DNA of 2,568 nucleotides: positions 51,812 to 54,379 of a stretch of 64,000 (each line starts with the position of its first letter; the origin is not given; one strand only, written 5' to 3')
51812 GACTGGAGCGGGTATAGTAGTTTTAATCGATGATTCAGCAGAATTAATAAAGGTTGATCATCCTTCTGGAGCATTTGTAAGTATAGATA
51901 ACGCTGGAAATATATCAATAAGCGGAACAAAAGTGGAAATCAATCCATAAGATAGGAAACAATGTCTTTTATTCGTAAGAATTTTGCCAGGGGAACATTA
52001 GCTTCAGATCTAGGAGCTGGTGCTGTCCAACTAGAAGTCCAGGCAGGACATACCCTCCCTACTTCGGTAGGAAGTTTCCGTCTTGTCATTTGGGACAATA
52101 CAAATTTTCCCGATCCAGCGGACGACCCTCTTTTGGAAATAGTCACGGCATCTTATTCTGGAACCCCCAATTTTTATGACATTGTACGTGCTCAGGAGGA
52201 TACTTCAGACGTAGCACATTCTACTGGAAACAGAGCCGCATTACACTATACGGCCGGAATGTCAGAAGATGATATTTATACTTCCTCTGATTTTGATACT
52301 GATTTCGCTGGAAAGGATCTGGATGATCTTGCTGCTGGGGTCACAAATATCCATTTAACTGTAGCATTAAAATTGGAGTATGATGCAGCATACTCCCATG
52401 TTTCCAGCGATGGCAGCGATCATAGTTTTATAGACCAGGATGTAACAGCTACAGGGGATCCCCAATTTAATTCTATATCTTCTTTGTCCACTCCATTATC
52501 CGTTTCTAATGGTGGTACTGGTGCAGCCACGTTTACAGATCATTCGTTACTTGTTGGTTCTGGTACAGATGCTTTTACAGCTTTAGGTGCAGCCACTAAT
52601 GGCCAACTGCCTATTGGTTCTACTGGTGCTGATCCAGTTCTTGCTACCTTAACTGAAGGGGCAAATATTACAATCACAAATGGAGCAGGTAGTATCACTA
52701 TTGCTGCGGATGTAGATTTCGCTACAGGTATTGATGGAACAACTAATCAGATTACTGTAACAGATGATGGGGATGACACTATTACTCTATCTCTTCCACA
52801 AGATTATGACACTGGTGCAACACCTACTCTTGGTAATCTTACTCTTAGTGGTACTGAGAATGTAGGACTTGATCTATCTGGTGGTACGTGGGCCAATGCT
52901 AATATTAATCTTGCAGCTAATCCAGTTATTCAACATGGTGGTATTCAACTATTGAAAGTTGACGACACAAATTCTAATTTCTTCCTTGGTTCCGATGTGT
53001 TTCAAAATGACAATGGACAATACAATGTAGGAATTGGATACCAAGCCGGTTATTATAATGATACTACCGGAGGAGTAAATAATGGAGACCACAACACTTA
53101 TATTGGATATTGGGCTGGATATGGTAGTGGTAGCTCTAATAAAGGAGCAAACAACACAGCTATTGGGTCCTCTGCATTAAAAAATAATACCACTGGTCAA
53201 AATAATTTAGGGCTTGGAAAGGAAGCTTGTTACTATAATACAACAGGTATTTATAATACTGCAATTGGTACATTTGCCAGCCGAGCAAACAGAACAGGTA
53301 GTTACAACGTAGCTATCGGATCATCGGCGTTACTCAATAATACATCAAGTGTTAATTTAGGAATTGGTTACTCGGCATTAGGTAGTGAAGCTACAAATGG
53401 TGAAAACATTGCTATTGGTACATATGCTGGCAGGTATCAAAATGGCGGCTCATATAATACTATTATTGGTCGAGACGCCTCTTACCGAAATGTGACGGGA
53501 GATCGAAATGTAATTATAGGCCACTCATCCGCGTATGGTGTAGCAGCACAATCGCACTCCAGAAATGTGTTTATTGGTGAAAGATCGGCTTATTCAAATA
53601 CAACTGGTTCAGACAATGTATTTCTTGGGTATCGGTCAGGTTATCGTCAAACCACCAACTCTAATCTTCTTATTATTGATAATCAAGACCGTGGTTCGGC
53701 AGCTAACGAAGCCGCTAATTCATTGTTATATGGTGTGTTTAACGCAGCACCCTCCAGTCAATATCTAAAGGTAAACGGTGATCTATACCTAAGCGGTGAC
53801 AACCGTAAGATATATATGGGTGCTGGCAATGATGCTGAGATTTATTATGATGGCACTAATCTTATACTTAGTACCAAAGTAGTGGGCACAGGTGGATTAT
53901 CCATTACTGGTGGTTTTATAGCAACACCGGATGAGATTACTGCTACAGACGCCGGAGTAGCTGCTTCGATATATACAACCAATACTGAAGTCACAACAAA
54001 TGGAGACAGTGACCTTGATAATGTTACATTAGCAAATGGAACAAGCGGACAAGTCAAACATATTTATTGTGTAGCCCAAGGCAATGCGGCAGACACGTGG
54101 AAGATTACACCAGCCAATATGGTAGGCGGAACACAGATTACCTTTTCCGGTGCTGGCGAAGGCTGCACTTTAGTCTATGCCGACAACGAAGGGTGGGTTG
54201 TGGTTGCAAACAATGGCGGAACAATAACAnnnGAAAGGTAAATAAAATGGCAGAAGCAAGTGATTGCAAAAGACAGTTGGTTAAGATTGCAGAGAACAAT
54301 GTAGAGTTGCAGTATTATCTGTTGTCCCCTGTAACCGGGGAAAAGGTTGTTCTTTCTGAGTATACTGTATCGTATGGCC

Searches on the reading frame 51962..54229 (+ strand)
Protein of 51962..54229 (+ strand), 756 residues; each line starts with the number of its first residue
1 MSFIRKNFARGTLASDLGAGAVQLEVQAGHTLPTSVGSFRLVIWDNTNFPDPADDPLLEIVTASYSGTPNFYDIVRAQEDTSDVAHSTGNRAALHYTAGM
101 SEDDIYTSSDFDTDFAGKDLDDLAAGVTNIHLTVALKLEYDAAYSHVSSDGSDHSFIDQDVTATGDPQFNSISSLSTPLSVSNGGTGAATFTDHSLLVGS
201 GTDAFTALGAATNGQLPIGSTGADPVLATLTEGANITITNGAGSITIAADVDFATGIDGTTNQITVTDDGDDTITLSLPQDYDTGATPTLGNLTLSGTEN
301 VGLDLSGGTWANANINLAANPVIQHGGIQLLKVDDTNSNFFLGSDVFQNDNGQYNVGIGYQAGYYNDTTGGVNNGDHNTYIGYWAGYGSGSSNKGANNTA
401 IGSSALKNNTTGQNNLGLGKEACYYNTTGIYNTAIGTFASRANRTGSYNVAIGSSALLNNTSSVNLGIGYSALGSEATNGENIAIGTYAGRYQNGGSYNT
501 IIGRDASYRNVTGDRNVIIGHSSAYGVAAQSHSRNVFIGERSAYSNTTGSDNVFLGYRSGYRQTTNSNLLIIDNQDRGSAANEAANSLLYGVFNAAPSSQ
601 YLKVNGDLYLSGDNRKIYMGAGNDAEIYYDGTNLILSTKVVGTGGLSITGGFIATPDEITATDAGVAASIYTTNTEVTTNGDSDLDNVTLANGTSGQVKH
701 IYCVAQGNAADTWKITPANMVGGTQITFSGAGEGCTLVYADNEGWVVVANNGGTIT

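Call 8: search_protein_families(library=pfam, proteins=[window:51962-54229:+], max_evalue=0.01)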
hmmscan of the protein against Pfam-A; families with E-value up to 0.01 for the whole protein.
window:51962-54229:+ (756 aa): 0 families

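Call 9: search_protein_families(library=phrogs, proteins=[window:51962-54229:+], max_evalue=0.01)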
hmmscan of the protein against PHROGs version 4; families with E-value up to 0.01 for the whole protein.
window:51962-54229:+ (756 aa): 4 families
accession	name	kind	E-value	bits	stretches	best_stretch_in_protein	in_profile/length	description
phrog_23837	-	head and packaging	2e-24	87.3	1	335-571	153-385/507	virion structural protein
phrog_4636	-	tail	1.2e-21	77.8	2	408-584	231-397/763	tail spike protein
phrog_6002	-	head and packaging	6.8e-19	68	2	393-503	697-807/1183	virion structural protein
phrog_31660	-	tail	0.0056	17.5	1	190-274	61-145/182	tail fiber protein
